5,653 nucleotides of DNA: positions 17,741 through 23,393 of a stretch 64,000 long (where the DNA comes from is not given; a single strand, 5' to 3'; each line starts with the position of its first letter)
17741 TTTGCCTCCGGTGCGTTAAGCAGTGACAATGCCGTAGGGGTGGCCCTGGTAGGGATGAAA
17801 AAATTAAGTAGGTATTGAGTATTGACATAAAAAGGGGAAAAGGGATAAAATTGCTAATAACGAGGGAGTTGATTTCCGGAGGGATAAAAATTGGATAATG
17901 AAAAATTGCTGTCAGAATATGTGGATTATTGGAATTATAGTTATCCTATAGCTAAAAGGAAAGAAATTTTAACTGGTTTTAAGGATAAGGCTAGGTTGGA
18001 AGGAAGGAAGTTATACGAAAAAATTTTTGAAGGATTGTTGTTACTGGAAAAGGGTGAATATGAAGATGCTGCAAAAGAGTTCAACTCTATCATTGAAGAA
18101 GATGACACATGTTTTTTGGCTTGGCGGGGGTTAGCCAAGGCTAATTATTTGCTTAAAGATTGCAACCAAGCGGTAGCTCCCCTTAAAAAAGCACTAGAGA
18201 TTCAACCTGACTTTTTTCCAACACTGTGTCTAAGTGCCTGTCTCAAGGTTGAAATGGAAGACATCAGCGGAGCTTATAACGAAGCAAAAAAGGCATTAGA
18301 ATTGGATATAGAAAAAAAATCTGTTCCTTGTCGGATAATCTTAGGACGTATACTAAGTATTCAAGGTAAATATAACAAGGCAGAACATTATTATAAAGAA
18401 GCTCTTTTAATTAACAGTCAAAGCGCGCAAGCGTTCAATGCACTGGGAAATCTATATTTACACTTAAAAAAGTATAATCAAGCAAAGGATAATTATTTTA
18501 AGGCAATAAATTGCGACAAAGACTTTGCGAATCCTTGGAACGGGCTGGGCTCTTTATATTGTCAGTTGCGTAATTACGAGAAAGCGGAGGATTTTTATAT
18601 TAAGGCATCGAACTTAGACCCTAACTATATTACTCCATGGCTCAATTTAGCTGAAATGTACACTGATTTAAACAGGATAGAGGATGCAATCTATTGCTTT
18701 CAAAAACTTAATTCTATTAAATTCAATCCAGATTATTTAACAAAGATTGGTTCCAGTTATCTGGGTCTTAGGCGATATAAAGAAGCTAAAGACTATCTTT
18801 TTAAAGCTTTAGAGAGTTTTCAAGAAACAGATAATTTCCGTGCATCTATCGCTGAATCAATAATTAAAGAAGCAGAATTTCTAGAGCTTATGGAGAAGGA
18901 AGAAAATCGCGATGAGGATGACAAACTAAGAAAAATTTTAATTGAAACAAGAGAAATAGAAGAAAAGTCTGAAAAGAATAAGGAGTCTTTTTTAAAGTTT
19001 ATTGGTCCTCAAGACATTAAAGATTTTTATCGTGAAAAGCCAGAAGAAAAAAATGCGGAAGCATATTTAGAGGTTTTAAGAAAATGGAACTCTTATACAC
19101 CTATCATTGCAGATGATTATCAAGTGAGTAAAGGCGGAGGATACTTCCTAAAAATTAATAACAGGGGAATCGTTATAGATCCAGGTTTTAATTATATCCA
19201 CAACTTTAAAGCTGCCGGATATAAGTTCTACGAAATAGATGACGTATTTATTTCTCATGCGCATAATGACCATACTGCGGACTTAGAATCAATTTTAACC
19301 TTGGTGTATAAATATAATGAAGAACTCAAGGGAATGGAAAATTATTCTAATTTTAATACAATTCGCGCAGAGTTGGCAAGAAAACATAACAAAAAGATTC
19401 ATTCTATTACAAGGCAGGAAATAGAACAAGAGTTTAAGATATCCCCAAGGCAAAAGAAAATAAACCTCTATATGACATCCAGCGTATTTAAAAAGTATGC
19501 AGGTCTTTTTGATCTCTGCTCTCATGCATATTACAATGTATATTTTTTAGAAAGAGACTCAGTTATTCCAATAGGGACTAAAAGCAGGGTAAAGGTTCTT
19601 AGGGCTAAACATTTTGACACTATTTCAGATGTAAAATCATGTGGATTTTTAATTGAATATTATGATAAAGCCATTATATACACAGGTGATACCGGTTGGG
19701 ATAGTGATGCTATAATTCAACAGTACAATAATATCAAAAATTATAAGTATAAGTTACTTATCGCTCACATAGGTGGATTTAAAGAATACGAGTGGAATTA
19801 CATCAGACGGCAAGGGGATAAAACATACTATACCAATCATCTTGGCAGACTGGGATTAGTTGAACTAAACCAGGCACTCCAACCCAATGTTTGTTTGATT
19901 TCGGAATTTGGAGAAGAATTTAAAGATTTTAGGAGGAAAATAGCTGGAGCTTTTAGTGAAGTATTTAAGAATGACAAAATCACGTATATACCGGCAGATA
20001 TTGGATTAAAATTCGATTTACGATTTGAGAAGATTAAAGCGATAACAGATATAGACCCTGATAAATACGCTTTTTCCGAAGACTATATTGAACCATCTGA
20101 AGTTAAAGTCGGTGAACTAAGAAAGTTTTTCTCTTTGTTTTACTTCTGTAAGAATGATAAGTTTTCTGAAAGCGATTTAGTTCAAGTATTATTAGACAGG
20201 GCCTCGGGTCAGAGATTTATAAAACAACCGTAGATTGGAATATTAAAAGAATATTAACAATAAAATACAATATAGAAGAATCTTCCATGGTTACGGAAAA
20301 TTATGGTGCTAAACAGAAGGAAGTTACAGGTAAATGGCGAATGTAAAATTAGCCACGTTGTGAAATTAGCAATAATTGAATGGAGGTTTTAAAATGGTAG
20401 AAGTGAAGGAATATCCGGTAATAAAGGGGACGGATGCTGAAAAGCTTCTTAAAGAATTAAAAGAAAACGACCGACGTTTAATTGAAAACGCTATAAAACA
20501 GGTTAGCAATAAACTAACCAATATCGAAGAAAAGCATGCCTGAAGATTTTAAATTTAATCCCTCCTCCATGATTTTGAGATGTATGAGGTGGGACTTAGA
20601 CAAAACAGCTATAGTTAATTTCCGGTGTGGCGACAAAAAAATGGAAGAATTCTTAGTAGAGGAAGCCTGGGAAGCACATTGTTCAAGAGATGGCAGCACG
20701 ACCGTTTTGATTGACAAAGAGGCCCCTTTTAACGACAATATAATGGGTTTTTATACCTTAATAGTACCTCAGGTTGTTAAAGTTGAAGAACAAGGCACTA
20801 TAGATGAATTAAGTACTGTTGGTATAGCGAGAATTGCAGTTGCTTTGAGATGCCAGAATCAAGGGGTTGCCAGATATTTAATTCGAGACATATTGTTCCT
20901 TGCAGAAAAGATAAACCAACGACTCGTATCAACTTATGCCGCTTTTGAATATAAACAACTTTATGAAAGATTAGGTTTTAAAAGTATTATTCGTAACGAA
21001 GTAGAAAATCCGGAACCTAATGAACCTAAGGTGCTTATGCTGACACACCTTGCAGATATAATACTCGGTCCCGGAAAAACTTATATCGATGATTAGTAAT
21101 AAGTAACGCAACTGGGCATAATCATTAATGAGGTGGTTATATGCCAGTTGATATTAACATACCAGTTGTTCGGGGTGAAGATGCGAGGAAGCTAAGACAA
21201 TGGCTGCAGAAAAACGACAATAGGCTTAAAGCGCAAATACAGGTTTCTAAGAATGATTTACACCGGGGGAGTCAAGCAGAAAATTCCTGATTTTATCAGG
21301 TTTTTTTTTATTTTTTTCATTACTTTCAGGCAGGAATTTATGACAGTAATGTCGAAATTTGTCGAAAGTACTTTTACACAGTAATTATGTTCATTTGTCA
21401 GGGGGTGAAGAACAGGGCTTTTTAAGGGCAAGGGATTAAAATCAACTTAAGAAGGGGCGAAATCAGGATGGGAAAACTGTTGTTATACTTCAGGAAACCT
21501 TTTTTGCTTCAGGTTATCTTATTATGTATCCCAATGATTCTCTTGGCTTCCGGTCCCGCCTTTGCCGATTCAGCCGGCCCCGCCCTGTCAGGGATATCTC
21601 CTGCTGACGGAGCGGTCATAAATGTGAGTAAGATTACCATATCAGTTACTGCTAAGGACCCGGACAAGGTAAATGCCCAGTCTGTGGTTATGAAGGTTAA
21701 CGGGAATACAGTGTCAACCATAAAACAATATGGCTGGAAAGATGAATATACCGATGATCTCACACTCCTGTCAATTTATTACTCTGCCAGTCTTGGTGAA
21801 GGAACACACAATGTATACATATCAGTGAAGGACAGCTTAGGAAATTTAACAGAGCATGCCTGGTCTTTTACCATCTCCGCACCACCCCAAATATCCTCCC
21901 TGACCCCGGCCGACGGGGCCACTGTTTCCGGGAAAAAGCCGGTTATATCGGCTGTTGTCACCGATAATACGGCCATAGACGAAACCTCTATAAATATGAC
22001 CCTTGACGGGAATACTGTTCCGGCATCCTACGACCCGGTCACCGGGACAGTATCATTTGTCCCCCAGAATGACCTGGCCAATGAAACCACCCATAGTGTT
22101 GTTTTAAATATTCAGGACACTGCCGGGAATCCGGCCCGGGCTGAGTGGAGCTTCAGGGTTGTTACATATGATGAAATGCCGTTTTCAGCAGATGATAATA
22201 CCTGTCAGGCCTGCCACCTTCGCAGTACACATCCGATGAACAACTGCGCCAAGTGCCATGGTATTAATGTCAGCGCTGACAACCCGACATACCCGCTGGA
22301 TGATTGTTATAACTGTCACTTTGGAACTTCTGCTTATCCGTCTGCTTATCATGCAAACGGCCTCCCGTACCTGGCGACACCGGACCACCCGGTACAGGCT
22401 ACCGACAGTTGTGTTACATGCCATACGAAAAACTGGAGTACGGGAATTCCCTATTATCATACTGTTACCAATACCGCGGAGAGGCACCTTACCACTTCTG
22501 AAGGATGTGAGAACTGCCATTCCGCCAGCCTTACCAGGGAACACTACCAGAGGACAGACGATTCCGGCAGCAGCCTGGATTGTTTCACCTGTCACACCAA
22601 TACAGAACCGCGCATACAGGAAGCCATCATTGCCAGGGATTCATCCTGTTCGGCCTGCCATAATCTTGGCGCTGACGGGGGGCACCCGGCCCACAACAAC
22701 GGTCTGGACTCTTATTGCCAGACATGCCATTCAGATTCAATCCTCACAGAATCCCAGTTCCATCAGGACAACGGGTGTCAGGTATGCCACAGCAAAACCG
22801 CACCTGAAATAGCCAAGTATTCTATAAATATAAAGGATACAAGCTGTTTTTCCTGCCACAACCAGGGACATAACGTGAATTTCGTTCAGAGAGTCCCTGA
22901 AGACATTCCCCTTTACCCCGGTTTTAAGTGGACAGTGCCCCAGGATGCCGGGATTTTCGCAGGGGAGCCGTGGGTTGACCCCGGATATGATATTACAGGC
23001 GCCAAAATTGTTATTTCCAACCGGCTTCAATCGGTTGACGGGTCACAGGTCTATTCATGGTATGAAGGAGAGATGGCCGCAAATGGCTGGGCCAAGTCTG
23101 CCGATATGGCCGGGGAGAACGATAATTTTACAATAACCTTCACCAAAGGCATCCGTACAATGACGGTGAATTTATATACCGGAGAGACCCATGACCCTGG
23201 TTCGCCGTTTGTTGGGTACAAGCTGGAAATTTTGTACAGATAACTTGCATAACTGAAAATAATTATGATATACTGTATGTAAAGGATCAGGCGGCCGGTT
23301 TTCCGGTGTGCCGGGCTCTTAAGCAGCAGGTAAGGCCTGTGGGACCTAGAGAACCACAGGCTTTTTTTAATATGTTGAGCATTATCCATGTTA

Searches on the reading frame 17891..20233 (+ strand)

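Call 42: search_protein_families(library=ncbifam, proteins=[window:17891-20233:+])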
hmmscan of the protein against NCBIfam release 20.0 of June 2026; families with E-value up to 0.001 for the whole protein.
window:17891-20233:+ (780 aa): 24 families
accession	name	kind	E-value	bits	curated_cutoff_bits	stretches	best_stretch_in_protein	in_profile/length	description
TIGR02917.1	PEP_TPR_lipo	equivalog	1.9e-23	82.3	312.2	2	150-308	470-629/899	XrtA/PEP-CTERM system TPR-repeat protein PrsT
NF040959.1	MamA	equivalog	3.2e-19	69.2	200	2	150-276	76-202/204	magnetosome protein MamA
TIGR02521.1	type_IV_pilW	equivalog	1.2e-15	57.7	154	1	123-275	45-197/234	type IV pilus biogenesis/stability protein PilW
TIGR02552.1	LcrH_SycD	equivalog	4.6e-15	55.5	104.8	2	158-234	31-107/136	SycD/LcrH family type III secretion system chaperone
NF008757.0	PRK11788.1-5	equivalog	1.7e-11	44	363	1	158-316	120-285/388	lipopolysaccharide assembly protein LapB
NF033762.1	social_mot_Tgl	equivalog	2e-11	43.7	225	2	122-216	44-136/252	social motility TPR repeat lipoprotein Tgl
NF033758.1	gliding_GltE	equivalog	2.9e-10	39.7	225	2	89-177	236-322/411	adventurous gliding motility TPR repeat lipoprotein GltE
NF053779.1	BT3442_fam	equivalog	7.1e-10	38.2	940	1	217-339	226-342/563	BT3442 family protein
NF033920.0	C39_PA2778_fam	equivalog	1.6e-09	37.5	150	1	158-243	169-254/255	PA2778 family cysteine peptidase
TIGR04510.1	mod_pep_cyc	subfamily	1.9e-09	36.6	400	1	157-358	410-617/814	putative peptide modification system cyclase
TIGR00990.1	3a0801s09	subfamily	2.3e-08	33.2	757.25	3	179-271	127-218/615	mitochondrial import receptor subunit TOM70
TIGR02651.1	RNase_Z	equivalog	2.4e-08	33.4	292.95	1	417-483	20-88/302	ribonuclease Z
NF000801.0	PRK00055.1-3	equivalog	7.2e-07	28.5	252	1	419-476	24-81/307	ribonuclease Z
TIGR00540.1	TPR_hemY_coli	hypoth_equivalog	8.3e-07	28.1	142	0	142-204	323-384/385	heme biosynthesis-associated TPR protein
TIGR02795.1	tol_pal_ybgF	equivalog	3.6e-06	27.6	90.1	0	253-315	45-111/119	tol-pal system protein YbgF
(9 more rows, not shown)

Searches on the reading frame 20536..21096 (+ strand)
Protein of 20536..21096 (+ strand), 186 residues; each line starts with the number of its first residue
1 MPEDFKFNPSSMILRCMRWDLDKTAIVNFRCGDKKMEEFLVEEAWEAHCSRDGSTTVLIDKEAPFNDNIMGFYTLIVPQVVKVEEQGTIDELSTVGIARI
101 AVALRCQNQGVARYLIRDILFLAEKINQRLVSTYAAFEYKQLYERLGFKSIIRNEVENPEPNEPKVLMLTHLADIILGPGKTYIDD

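Call 63: search_protein_families(library=pfam, proteins=[window:20536-21096:+], max_evalue=0.00001)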
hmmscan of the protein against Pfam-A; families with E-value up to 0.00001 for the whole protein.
window:20536-21096:+ (186 aa): 2 families
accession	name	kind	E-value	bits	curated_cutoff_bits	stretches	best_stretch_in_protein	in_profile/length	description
PF13508.13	Acetyltransf_7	-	6.3e-07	30.1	27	1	83-149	28-83/84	Acetyltransferase (GNAT) domain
PF13673.13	Acetyltransf_10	-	5.7e-06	26.8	23.6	0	67-156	40-114/128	Acetyltransferase (GNAT) domain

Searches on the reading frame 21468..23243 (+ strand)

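Call 9: search_protein_families(library=pfam, proteins=[window:21468-23243:+])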
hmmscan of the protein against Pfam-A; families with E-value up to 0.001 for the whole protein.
window:21468-23243:+ (591 aa): 6 families
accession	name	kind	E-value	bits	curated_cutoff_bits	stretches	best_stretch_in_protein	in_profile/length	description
PF13205.12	Big_5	-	4.2e-12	47.1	23.6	1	138-230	3-104/105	Bacterial Ig-like domain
PF14522.11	Cytochrome_C7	-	1.6e-10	41.1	24.8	0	257-320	13-67/67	Cytochrome c7 and related cytochrome c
PF22113.1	Mtrc-MtrF_II-IV_dom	-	1.6e-09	37.9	30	0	235-331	73-175/176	Outer membrane cytochrome MtrC/MtrF-like, domains II/IV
PF17957.7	Big_7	-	2e-09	38.4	24.1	1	38-116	1-68/70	Bacterial Ig domain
PF14537.11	Cytochrom_c3_2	-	2.6e-08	34.7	25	0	259-351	8-78/79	Cytochrome c3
PF19077.6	Big_13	-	8.4e-07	29.9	27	0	167-231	35-100/102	Bacterial Ig-like domain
